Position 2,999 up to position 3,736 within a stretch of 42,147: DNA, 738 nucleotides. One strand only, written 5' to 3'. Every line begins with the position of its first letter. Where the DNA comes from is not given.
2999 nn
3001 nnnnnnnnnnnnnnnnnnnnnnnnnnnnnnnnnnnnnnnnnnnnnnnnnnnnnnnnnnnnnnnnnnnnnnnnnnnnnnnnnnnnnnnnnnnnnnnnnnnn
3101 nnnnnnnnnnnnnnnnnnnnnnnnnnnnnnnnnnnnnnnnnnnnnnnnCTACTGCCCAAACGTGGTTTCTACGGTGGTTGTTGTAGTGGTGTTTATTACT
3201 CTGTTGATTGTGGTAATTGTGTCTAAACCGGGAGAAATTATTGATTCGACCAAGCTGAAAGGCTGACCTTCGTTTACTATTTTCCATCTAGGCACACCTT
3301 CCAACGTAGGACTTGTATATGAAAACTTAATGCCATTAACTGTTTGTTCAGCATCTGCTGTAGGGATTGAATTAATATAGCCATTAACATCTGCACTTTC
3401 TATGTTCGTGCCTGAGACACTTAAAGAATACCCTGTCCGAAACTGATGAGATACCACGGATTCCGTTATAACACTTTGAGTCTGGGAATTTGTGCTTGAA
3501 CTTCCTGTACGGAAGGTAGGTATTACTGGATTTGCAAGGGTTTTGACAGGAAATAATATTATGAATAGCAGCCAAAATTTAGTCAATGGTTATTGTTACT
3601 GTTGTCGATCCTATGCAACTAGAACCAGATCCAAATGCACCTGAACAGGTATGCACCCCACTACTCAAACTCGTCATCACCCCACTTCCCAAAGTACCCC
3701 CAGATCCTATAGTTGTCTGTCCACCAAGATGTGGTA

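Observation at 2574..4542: Self-contained four-gene cassette of exported or membrane proteins of unrecognised family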

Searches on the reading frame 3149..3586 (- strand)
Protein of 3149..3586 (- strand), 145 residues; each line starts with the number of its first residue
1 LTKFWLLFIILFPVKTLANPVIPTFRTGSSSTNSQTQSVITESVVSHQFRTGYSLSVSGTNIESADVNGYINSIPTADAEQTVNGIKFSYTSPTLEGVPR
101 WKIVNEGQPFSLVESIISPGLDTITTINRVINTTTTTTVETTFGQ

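Call 5: search_protein_families(library=pfam, proteins=[window:3149-3586:-], max_evalue=1)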
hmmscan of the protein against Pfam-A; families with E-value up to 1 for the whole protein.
window:3149-3586:- (145 aa): 1 family
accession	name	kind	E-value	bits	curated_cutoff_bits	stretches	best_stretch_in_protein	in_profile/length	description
PF19847.4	DUF6322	-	3.8e-21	75.9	30.6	1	42-145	1-100/100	Family of unknown function (DUF6322)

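Call 6: search_protein_families(library=phrogs, proteins=[window:3149-3586:-], max_evalue=1)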
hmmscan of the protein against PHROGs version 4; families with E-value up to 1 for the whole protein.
window:3149-3586:- (145 aa): 1 family
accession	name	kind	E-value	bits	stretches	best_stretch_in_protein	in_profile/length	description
phrog_650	-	unknown function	6.1e-31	108.5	1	2-145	4-147/147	-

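Call 19: search_dna_similar(query=window:3149-3586:-, collection=phages, mode=protein, max_rows=30, rows=spread, max_evalue=0.001)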
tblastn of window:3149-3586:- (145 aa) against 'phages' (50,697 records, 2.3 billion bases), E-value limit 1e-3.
Records with a match: 111; places in all: 111; records where one place covers at least 80% of the query: 61.
Best place of each record, by identity: 60-80% 6; <60% 105.
By first word of the organism name: Synechococcus 69; Cyanophage 33; Prochlorococcus 5; Marine 3; uncultured 1.
By host as written in the record: Synechococcus 29; - 19; Synechococcus sp. 15; Synechococcus sp. WH8102 14; Synechococcus sp. WH7803 7; Parasynechococcus marenigrum WH 8102 5; Prochlorococcus MED4 4; Synechococcus sp. WH 7803 3; and 10 more.
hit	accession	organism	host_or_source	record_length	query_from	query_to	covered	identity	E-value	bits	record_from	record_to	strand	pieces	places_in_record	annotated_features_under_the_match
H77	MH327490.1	Marine virus AG-345-A17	single cell amplified by WGA-X; seawater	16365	4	122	82%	62.2%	9e-36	135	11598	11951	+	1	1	record has no annotation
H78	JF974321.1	Cyanophage MED4-117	Prochlorococcus MED4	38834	18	121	72%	61.5%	2e-30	120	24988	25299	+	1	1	hypothetical protein (x2)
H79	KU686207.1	Synechococcus phage S-CAM22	Synechococcus sp.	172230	2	122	83%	32.0%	2e-4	45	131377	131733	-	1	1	hypothetical protein (x2)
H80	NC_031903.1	Synechococcus phage S-CAM22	Synechococcus sp.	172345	2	122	83%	32.0%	2e-4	45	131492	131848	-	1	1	hypothetical protein (x2)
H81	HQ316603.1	Cyanophage S-SSM6b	Synechococcus sp. WH8109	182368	17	122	73%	36.1%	7e-6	50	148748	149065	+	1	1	hypothetical protein (x2)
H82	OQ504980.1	Synechococcus phage S-MS29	Synechococcus sp. MW02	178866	1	122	84%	31.1%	5e-4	44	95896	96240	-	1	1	hypothetical protein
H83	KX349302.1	Cyanophage S-RIM14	Synechococcus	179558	8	122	79%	33.0%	2e-4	45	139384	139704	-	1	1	hypothetical protein (x2)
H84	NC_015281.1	Synechococcus phage S-ShM2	Synechococcus sp. WH8102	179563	8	122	79%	33.0%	2e-4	45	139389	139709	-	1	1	hypothetical protein (x2)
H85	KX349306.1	Cyanophage S-RIM14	Synechococcus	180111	8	122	79%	33.0%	2e-4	45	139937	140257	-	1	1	hypothetical protein (x2)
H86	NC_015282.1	Synechococcus phage S-SM1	Synechococcus sp. WH6501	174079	8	122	79%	32.5%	1e-7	55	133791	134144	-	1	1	hypothetical protein (x2)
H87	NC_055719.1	Synechococcus phage S-H35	Synechococcus sp. WH8102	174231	6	122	81%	31.9%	7e-4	44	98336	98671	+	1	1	hypothetical protein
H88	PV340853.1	Synechococcus phage Sf-CH8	Synechococcus sp. WH8102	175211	6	121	80%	31.9%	2e-4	46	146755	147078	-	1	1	hypothetical protein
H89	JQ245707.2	Cyanophage S-TIM5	Parasynechococcus marenigrum WH 8102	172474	20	121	70%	36.3%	3e-8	57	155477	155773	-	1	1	hypothetical protein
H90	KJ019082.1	Synechococcus phage ACG-2014i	-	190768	9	122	79%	32.5%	3e-4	45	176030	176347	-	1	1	hypothetical protein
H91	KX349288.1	Synechococcus phage S-RIM8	Synechococcus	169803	3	122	83%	30.6%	4e-4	45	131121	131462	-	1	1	hypothetical protein (x2)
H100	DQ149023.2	Synechococcus phage syn9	-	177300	7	122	80%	31.1%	1e-5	49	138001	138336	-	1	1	gp166 | gp165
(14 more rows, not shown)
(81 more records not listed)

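Call 22: get_annotated_region(hit=H100, flank=5000)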
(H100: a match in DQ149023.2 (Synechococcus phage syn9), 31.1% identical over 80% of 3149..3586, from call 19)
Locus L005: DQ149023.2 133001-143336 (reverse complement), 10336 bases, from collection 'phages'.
description: Synechococcus cyanophage syn9, complete genome.
organism: Synechococcus phage syn9 (NCBI taxid 382359)
taxonomy: Viruses; Duplodnaviria; Heunggongvirae; Uroviricota; Caudoviricetes; Kyanoviridae; Ormenosvirus; Ormenosvirus syn9
host: -; source: -; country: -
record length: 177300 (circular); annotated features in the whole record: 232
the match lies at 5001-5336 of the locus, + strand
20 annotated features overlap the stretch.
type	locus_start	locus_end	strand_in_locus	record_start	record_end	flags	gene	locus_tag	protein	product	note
CDS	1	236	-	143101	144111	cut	-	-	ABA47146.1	RecA-like recombination protein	UvsX; 175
CDS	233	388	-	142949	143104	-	-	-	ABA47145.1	gp174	174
CDS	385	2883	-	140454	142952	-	-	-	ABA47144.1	DNA polymerase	T4 gp43-like; 173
CDS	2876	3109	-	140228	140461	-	-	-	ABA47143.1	gp172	172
CDS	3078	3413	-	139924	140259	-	-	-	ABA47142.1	gp171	171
CDS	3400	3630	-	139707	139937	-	-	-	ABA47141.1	gp170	170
CDS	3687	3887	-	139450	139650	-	-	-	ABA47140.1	gp169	169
CDS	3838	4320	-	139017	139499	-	-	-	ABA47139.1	heat shock protein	Hsp20; 168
CDS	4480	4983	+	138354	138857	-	-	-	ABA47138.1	gp167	167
CDS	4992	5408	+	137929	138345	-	-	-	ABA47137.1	gp166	166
CDS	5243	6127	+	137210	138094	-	-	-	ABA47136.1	gp165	165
CDS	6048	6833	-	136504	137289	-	-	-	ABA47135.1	gp164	164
CDS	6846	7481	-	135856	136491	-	-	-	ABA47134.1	gp163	163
CDS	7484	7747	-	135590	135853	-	-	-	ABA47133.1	gp162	162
CDS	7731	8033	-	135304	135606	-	-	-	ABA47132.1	gp161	161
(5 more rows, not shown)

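Call 24: search_protein_families(library=ncbifam, proteins=[window:3149-3586:-], max_evalue=1)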
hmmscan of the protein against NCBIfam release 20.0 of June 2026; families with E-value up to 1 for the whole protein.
window:3149-3586:- (145 aa): 0 families

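Call 25: search_protein_families(library=padloc, proteins=[window:3149-3586:-], max_evalue=1)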
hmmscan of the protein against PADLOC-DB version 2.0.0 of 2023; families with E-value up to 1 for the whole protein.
window:3149-3586:- (145 aa): 0 families

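Call 40: search_solved_structures(query=A3, max_evalue=10)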
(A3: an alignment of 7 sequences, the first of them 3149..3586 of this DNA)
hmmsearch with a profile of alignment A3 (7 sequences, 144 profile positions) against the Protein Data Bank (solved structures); distinct sequences matched with E-value up to 10: 4.
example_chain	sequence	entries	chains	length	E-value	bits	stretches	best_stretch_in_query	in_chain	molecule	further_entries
7big_A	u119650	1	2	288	0.16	15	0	51-92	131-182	v13WRAP-T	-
7bid_A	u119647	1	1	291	0.27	14.3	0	51-93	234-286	v31WRAP-T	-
7bif_A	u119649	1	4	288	0.33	13.9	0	51-94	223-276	v22WRAP-T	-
7bie_A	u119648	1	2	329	0.89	12.6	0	51-92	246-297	nvWRAP-T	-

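Call 62: find_homologous_proteins(query=A3, max_evalue=0.001)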
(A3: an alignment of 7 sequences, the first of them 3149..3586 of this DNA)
Query A3 (7 sequences) (145 aa, profile of the alignment): 8000 proteins with E <= 0.001 among 8000 candidates; the best 120 are listed.
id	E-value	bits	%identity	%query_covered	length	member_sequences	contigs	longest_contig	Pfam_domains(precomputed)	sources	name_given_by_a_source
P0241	2.2e-62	227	30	99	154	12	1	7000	PF19847.5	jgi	-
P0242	1.7e-59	218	81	100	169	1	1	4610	PF19847.5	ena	-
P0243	7.7e-59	216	32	97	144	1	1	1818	PF19847.5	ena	-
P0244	1.3e-58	215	32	100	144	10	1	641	PF19847.5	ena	-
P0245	1.5e-58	215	30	98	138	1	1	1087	PF19847.5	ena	-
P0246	1.7e-58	214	31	97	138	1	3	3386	PF19847.5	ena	-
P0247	2.0e-58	214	32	97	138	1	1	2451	PF19847.5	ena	-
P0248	2.5e-58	214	32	97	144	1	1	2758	PF19847.5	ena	-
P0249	3.2e-58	214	31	87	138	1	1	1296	PF19847.5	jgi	-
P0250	3.6e-58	213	31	96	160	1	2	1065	PF19847.5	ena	-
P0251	4.2e-58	213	32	97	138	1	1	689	PF19847.5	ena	-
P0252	4.3e-58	213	29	96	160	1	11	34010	PF19847.5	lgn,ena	-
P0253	4.3e-58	213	29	96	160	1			PF19847.5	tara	tara:strand:- start:29473 stop:29955 length:483 start_codon:yes stop_codon:yes gene_type:complete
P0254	4.6e-58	213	32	92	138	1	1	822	PF19847.5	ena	-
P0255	5.3e-58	213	32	97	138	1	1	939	PF19847.5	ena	-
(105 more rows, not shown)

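Call 71: predict_structure(alignment_id=A6)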
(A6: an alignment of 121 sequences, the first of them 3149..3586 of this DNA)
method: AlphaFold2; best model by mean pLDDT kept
length: 145 residues; sequences in the alignment: 121
mean_pLDDT: 74.3   pTM: 0.37
mean pLDDT of the five models: 74.3, 72.3, 68.7, 61.2, 52.3
residues with pLDDT >= 90: 11; 70-90: 91; 50-70: 35; < 50: 8
segments of 3 or more residues with pLDDT < 50: 1-3
pLDDT, mean of each block of 10 residues (from residue 1): 51 50 66 84 80 81 71 68 76 71 92 83 83 85 73
secondary structure, 60 per line:
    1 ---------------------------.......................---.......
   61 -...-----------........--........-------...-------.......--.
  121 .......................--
elements in order: E28-50 E54-60 E62-64 E76-83 E86-93 E101-103 E111-117 E120-143

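Call 74: fold_search(model_id=the predicted structure, library=pdb)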
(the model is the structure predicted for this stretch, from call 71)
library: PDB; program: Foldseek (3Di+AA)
matches with E <= 10: 285; with E <= 0.001: 0
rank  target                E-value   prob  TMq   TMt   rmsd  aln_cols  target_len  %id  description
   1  8egr_I                1.3e-03  0.60  0.21  0.14  27.6       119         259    7  Upper tail structure of Staphylococcus phage Andhra (released 2022-12-14)
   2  6qz9_0A               3.3e-02  0.09  0.16  0.08  35.6       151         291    9  The cryo-EM structure of the collar complex and tail axis in bacteriophage phi29 (released 2019-06-12)
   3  3j9c                  3.6e-02  0.13  0.16  0.07  22.4       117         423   10  CryoEM single particle reconstruction of anthrax toxin protective antigen pore at 2.9 Angstrom resolution (released 2015-03-11)
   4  5ec5_D                5.8e-02  0.08  0.14  0.08  21.1       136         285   10  Crystal structure of lysenin pore (released 2016-05-18)
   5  5ec5_F                6.2e-02  0.06  0.13  0.08  23.6       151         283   11  Crystal structure of lysenin pore (released 2016-05-18)
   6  5ec5_L                7.6e-02  0.07  0.13  0.08  21.7       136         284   11  Crystal structure of lysenin pore (released 2016-05-18)
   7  5gaq_A                1.0e-01  0.08  0.14  0.09  19.6       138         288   12  Cryo-EM structure of the Lysenin Pore (released 2016-04-06)
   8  5ec5_E                1.2e-01  0.05  0.13  0.08  23.6       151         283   11  Crystal structure of lysenin pore (released 2016-05-18)
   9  5ec5_A                1.3e-01  0.05  0.14  0.08  22.2       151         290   12  Crystal structure of lysenin pore (released 2016-05-18)
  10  5ec5_I                1.4e-01  0.07  0.13  0.08  21.0       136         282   10  Crystal structure of lysenin pore (released 2016-05-18)
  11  5ec5_M                1.7e-01  0.04  0.14  0.08  22.6       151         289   12  Crystal structure of lysenin pore (released 2016-05-18)
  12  6uwr_A                2.3e-01  0.08  0.17  0.05  19.3       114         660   10  Clostridium difficile binary toxin translocase CDTb in asymmetric tetradecamer conformation (released 2020-01-22)
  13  6klw_A                2.6e-01  0.30  0.21  0.08  14.1       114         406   12  Complex structure of Iota toxin enzymatic component (Ia) and binding component (Ib) pore with long stem (released 2020-01-15)
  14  6o2n_A                3.0e-01  0.05  0.13  0.05  19.2       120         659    9  CDTb Double Heptamer Short Form Modeled from Cryo-EM Map Reconstructed using C7 Symmetry (released 2019-10-30)
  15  6iac_B                3.7e-01  0.09  0.18  0.13  15.1       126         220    9  Portal and tail of native bacteriophage P68 (released 2019-11-06)
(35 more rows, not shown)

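Call 84: fold_search(model_id=the predicted structure, library=viral)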
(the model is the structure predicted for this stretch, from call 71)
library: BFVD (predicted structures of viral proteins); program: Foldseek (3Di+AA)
matches with E <= 10: 594; with E <= 0.001: 7
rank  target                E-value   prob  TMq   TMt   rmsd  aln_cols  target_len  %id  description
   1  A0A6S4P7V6            2.8e-14  1.00  0.69  0.72   4.8       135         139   28  Uncharacterized protein [uncultured phage_MedDCM-OCT-S37-C6]
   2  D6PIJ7                4.3e-10  1.00  0.62  0.73   6.9       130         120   28  (no name in the UniProt tables at hand)
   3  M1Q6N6                5.4e-08  1.00  0.54  0.65   6.2       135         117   22  (no name in the UniProt tables at hand)
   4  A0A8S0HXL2            2.6e-05  1.00  0.34  0.51   8.9        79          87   23  (no name in the UniProt tables at hand)
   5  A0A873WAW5            1.6e-04  1.00  0.39  0.56   3.6        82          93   28  Uncharacterized protein [Synechococcus phage S-H9-2]
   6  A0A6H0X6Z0            2.1e-04  0.77  0.19  0.16  32.0       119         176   15  (no name in the UniProt tables at hand)
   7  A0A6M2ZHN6            8.2e-04  1.00  0.38  0.36   9.4       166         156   11  Uncharacterized protein [Synechococcus phage S-SCSM1]
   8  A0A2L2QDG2            7.4e-03  0.44  0.23  0.18  28.6       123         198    6  Uncharacterized protein [Human herpesvirus 6B]
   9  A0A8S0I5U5            8.5e-03  0.89  0.27  0.28  13.8       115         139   19  (no name in the UniProt tables at hand)
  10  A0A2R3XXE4            8.5e-03  0.28  0.22  0.11  17.2       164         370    6  Uncharacterized protein [Human betaherpesvirus 6]
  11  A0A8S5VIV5            1.8e-02  0.72  0.26  0.16  22.1       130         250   11  Lower collar protein [Podoviridae sp. ct9H612]
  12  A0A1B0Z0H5            1.8e-02  0.33  0.28  0.19  22.6       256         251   12  (no name in the UniProt tables at hand)
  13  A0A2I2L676            5.1e-02  0.12  0.16  0.15  18.2       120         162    7  Uncharacterized protein [Orpheovirus IHUMI-LCC2]
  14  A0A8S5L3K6            7.2e-02  0.30  0.23  0.08  18.0       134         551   10  Maturation protein [ssRNA phage SRR6050738_2]
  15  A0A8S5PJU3            7.2e-02  0.12  0.15  0.12  20.8       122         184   11  DUF6808 domain-containing protein [Myoviridae sp. ctsK93]
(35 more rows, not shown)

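Call 89: get_annotated_region(hit=H86, flank=3500)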
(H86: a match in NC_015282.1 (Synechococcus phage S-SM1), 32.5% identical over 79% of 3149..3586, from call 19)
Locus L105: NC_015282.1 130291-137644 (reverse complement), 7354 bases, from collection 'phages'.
description: Synechococcus phage S-SM1, complete genome.
organism: Synechococcus phage S-SM1 (NCBI taxid 444859)
taxonomy: Viruses; Duplodnaviria; Heunggongvirae; Uroviricota; Caudoviricetes; Kyanoviridae; Thetisvirus; Thetisvirus ssm1
host: Synechococcus sp. WH6501; source: -; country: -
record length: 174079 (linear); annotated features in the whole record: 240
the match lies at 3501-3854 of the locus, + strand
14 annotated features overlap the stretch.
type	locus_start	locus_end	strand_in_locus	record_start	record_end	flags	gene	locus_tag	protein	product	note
CDS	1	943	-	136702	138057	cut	phoA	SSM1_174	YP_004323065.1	alkaline phosphatase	T4-LIKE GC: 1254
CDS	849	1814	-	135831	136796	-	pstS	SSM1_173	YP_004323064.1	phosphate transporter subunit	T4-LIKE GC: 243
CDS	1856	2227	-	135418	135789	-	-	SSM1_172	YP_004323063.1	DUF680 domain-containing protein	T4-LIKE GC: 241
CDS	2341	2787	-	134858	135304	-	hsp20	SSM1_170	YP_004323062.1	Hsp20 heat shock protein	T4-LIKE GC: 170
CDS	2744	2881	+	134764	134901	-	-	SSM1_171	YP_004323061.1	heat shock protein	T4-LIKE GC: 1449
CDS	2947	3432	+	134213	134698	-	-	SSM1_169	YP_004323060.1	hypothetical protein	T4-LIKE GC: 237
CDS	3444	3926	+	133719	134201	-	-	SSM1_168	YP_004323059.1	hypothetical protein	T4-LIKE GC: 236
CDS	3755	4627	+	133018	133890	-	-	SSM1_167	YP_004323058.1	hypothetical protein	T4-LIKE GC: 235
CDS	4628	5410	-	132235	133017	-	-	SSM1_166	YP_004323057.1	hypothetical protein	T4-LIKE GC: 234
CDS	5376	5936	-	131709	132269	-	-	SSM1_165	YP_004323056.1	hypothetical protein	T4-LIKE GC: 219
CDS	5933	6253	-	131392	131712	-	-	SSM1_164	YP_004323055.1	plasmid stability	T4-LIKE GC: 414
CDS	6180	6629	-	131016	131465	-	-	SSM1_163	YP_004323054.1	hypothetical protein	T4-LIKE GC: 218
CDS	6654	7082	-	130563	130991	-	regA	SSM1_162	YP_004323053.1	translation repressor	endoribonuclease; T4-LIKE GC: 168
CDS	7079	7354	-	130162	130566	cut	gp62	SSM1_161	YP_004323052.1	clamp loader of DNA polymerase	T4-LIKE GC: 167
